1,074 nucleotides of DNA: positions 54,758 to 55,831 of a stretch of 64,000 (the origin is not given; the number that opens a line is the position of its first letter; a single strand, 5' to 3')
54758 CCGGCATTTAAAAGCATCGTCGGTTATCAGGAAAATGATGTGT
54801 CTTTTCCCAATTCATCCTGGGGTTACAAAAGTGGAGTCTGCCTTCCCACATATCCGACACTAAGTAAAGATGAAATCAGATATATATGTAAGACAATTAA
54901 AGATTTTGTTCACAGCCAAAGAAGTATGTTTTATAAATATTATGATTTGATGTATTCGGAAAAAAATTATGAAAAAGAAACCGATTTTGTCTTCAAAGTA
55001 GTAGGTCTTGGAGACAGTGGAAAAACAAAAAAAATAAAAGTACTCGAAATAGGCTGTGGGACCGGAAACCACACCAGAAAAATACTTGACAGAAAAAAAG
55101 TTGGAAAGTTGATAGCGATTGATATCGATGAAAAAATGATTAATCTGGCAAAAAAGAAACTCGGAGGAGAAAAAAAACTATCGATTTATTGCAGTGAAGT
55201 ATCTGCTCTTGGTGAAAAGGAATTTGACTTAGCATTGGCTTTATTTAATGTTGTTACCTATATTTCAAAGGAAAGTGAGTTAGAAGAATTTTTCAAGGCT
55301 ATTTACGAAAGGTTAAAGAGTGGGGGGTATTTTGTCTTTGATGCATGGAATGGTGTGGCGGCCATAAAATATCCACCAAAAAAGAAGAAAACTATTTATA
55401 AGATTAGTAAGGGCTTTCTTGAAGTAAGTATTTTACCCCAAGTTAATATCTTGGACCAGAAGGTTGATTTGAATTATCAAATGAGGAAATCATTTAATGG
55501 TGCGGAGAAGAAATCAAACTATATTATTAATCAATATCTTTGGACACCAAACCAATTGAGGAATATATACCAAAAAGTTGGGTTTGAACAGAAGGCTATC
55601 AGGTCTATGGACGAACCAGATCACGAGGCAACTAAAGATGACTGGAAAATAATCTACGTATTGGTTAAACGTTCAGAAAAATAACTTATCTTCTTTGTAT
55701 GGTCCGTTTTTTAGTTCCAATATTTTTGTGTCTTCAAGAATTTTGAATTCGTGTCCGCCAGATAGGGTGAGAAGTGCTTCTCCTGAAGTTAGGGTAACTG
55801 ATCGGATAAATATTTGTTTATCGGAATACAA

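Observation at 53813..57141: GDP-deoxy-amino-sugar module: gmd plus small cupin plus a fused DegT-aminotransferase/SAM-methyltransferase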

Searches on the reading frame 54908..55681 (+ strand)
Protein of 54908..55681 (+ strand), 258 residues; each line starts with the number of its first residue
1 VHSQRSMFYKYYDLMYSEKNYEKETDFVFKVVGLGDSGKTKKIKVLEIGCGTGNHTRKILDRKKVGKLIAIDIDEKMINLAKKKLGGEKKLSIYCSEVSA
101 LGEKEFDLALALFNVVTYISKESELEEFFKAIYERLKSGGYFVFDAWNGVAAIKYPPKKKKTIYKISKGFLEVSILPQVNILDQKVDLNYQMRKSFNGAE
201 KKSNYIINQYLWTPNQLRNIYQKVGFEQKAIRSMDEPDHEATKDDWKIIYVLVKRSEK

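Call 8: search_solved_structures(query=window:54917-55681:+, max_evalue=1, show_alignments=3)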
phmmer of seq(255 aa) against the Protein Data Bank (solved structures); distinct sequences matched with E-value up to 1: 90 (the best 60 are shown).
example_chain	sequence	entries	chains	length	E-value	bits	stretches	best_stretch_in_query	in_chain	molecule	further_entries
1y8c_A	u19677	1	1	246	4.1e-12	49.7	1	8-143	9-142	S-adenosylmethionine-dependent methyltransferase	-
1wzn_A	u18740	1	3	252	4.1e-12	49.7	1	4-142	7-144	SAM-dependent methyltransferase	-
8rdl_A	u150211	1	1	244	4e-08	36.6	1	37-140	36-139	ToxA protein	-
3dtn_A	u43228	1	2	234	2.9e-07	33.8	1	35-190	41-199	Putative Methyltransferase MM_2633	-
2h1r_A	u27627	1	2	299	7e-07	32.6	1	41-106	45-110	Dimethyladenosine transferase, putative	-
5wp5_A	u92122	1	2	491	1.2e-06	31.7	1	41-142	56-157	Phosphomethylethanolamine N-methyltransferase 2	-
5wp4_A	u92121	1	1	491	1.7e-06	31.3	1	41-141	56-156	Phosphoethanolamine N-methyltransferase 1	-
5jdz_A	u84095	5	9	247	1.1e-05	28.7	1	34-140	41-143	Methyl transferase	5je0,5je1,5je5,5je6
5je3_A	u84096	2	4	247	1.1e-05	28.7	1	34-140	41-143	Methyl transferase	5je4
5jdy_A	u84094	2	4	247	1.1e-05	28.7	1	34-140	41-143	Methyl transferase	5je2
3bxo_A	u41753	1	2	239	1.2e-05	28.5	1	9-144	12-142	N,N-dimethyltransferase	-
7pd7_A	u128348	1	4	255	2e-05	27.8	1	9-143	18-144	Methyltransferase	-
3d2l_A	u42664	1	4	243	3.2e-05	27.1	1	41-144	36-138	SAM-dependent methyltransferase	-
9ri2_A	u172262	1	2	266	6.6e-05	26.1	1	38-175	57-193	Methyltransferase, putative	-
9gdj_A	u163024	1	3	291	7.5e-05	25.9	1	41-149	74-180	Methyltransferase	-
5bsz_A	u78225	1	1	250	0.0011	22.1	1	7-145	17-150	N-methyltransferase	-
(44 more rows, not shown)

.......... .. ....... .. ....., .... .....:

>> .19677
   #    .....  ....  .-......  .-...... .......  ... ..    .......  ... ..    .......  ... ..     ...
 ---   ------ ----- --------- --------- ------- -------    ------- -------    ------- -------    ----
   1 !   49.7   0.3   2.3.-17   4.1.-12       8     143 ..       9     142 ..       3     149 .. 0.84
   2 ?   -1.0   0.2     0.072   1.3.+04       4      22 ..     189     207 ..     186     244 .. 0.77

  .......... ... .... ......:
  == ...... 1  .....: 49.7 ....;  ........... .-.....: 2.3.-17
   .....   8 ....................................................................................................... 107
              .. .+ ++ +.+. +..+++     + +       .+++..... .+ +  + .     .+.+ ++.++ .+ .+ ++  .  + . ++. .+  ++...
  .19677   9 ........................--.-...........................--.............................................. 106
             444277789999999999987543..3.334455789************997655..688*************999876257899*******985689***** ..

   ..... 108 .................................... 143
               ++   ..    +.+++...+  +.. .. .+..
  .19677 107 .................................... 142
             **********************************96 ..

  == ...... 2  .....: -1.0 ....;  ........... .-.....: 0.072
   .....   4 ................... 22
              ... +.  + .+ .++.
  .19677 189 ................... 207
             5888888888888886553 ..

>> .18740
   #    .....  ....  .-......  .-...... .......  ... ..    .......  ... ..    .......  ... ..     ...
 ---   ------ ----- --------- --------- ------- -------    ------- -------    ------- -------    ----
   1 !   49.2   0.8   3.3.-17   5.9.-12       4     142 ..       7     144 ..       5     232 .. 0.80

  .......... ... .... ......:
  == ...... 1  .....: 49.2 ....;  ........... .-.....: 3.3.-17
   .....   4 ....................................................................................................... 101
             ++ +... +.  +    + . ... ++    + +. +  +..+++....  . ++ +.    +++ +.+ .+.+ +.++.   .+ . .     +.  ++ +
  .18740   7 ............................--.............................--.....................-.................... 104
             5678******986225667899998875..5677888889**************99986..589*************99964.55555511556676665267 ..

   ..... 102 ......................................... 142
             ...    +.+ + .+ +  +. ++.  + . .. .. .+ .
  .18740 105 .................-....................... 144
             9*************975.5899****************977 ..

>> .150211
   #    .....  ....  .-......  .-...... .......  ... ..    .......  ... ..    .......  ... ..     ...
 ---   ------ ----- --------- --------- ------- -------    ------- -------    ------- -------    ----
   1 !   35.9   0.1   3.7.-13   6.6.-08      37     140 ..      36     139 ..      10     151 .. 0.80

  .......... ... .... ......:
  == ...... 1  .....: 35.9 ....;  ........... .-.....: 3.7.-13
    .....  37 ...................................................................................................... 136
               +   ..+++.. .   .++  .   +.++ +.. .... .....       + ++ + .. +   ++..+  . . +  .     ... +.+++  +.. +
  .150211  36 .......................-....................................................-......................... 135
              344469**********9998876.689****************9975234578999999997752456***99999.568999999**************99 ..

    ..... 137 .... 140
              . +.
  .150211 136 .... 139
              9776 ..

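Call 36: predict_structure(alignment_id=A4)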
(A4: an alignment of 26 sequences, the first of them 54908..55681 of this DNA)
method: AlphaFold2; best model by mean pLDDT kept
length: 258 residues; sequences in the alignment: 26
mean_pLDDT: 94.3   pTM: 0.91
mean pLDDT of the five models: 94.3, 93.6, 93.6, 93.2, 93.1
residues with pLDDT >= 90: 232; 70-90: 16; 50-70: 10; < 50: 0
segments of 3 or more residues with pLDDT < 50: none
pLDDT, mean of each block of 10 residues (from residue 1): 79 95 93 73 97 97 96 97 97 98 98 96 98 98 97 95 95 97 96 94 96 97 98 91 95 89
secondary structure, 60 per line:
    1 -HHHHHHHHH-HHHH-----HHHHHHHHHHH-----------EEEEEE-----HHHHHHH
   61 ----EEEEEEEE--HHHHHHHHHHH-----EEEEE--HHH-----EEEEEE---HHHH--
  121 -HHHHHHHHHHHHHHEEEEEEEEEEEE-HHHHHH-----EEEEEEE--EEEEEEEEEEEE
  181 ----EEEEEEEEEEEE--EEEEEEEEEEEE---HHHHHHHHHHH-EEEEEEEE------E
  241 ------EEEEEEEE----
elements in order: H2-10 H12-15 H21-31 E43-48 H54-60 E65-72 H75-85 E91-95 E106-111 H115-118 H122-135 E136-147 H149-154 E160-166 E169-180 E185-196 E199-210 H214-224 E226-233 E247-254
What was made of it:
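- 54908..55684 (+): C-terminal domain of the fusion: class I SAM methyltransferase of the TylM1/DesVI small-molecule N-methyltransferase type. AF2 pLDDT 94.3 (call 36).
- On Class I SAM-dependent methyltransferases: AF2 model pLDDT 94.3 (call 36).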

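Call 74: search_protein_representatives(protein=window:54908-55681:+)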
Query: 258 residues. Proteins with E-value up to 0.001 (for the whole library): 6030; up to 1e-10: 1457; up to 1e-30: 66. The best 150 are listed.
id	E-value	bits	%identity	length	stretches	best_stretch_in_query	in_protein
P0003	1.4e-63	231.4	48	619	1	4-255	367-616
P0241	4.9e-52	193.6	42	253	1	3-253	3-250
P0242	1.7e-47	178.7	41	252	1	6-252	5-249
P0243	5.3e-47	177.1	41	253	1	5-253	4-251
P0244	1.4e-46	175.7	41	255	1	6-256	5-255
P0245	1.2e-45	172.6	41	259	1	6-252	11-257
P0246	1.3e-43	166.0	39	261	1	6-252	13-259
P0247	5.8e-43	163.9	39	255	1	6-255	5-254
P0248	3.8e-42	161.2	35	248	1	5-252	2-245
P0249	5.5e-42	160.7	40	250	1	6-253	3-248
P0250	1.1e-41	159.6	38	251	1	5-250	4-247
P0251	1.5e-41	159.2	37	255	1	3-255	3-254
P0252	2.6e-41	158.5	34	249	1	6-254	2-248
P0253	2.6e-40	155.2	38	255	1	4-251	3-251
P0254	2.9e-40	155.1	38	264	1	5-252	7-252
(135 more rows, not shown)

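Call 80: search_solved_structures(query=A4, max_evalue=0.00001, show_alignments=5)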
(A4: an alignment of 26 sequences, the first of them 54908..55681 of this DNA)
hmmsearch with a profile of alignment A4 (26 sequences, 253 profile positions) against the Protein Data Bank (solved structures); distinct sequences matched with E-value up to 0.00001: 83 (the best 60 are shown).
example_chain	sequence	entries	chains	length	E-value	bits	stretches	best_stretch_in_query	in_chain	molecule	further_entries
1wzn_A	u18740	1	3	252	7.9e-25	90.9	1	8-144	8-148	SAM-dependent methyltransferase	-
1y8c_A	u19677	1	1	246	1.2e-21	80.5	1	6-143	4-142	S-adenosylmethionine-dependent methyltransferase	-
3d2l_A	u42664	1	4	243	2e-18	69.8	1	7-251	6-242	SAM-dependent methyltransferase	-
8rdl_A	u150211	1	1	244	3.3e-16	62.6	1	22-140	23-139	ToxA protein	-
3bxo_A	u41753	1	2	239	2.1e-14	56.7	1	10-144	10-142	N,N-dimethyltransferase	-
9ri2_A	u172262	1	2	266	1.5e-13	53.9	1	12-223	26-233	Methyltransferase, putative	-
5wp4_A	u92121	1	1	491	1.4e-12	50.7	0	30-109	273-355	Phosphoethanolamine N-methyltransferase 1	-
5jdz_A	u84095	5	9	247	1.5e-12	50.6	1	23-140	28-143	Methyl transferase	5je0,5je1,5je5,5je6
5jdy_A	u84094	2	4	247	1.6e-12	50.6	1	23-140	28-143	Methyl transferase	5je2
5je3_A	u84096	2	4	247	1.6e-12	50.6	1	23-140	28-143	Methyl transferase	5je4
5bsz_A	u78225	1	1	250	2.7e-12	49.8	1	10-144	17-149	N-methyltransferase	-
5wp5_A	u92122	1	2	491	6.2e-12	48.6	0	40-141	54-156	Phosphomethylethanolamine N-methyltransferase 2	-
2h1r_A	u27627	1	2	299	5.9e-11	45.4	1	35-108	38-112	Dimethyladenosine transferase, putative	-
1ve3_A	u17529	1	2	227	1.4e-10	44.2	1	9-140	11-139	hypothetical protein PH0226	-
6uk5_A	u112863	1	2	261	1.9e-10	43.7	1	18-144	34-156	CalS10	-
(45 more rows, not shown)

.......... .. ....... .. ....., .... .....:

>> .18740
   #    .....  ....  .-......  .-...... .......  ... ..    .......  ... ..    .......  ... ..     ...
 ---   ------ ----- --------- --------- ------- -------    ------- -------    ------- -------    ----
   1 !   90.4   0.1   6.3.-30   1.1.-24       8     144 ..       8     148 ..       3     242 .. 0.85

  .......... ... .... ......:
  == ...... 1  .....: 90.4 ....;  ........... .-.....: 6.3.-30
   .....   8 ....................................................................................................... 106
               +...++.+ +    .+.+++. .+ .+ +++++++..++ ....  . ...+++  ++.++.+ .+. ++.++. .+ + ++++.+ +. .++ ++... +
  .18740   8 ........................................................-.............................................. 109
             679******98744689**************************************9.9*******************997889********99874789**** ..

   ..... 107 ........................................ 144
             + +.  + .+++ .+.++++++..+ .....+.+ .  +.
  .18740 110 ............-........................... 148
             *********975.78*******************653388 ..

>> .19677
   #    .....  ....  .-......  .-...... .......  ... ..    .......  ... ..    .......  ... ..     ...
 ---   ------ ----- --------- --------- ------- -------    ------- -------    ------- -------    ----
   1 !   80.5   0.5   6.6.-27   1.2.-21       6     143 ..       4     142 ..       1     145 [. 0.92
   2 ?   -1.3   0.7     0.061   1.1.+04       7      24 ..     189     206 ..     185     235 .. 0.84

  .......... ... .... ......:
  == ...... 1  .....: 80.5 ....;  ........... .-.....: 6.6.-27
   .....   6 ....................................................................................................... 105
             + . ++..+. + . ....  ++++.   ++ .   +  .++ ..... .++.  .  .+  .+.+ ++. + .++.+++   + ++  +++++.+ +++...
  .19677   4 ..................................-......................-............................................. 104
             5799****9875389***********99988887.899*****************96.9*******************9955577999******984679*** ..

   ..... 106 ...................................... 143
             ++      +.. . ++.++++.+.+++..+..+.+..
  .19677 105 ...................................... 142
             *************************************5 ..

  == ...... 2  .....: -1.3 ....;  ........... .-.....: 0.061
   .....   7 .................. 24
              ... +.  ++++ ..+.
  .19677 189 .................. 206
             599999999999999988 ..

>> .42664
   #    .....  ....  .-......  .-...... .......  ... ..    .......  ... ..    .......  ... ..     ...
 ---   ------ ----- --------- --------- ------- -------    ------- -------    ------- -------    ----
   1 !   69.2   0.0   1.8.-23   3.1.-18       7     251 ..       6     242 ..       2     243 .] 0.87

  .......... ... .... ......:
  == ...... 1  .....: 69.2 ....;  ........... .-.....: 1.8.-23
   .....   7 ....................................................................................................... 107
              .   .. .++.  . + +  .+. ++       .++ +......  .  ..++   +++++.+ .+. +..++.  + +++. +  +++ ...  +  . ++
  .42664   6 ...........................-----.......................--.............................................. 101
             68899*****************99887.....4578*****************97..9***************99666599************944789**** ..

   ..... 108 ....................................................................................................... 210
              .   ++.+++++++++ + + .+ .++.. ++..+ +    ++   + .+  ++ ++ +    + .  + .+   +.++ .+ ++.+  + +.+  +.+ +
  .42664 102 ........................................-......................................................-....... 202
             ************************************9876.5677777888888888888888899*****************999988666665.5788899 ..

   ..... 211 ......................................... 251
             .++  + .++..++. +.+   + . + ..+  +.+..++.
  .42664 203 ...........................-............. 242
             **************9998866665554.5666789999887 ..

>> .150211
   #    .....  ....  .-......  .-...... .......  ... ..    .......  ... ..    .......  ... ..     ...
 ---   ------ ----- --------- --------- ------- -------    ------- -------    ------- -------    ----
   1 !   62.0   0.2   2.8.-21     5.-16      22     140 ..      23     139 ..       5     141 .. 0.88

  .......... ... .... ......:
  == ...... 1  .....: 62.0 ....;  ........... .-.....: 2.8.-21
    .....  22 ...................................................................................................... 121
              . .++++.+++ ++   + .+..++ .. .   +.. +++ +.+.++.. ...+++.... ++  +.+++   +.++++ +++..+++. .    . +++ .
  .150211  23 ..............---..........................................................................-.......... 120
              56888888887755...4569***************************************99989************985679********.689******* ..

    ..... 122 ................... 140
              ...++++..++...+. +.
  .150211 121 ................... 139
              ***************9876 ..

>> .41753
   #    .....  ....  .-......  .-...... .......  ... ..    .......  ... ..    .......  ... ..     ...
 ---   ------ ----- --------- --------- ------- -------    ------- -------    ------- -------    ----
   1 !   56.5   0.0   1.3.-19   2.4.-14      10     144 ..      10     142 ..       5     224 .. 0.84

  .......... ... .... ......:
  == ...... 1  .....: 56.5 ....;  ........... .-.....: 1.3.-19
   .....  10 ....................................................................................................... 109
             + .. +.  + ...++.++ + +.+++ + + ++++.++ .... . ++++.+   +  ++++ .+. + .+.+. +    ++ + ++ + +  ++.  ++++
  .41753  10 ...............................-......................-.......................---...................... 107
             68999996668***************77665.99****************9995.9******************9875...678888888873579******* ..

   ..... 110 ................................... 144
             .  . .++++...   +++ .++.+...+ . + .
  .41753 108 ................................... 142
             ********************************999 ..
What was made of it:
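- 54908..55684 (+): Profile against PDB: DesVI 2e-14, 5bsz 3e-12, CalS10 2e-10, TylM1 4e-10 (call 80).
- On TylM1/DesVI-type sugar N-methyltransferases: The motif aligns (call 80).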
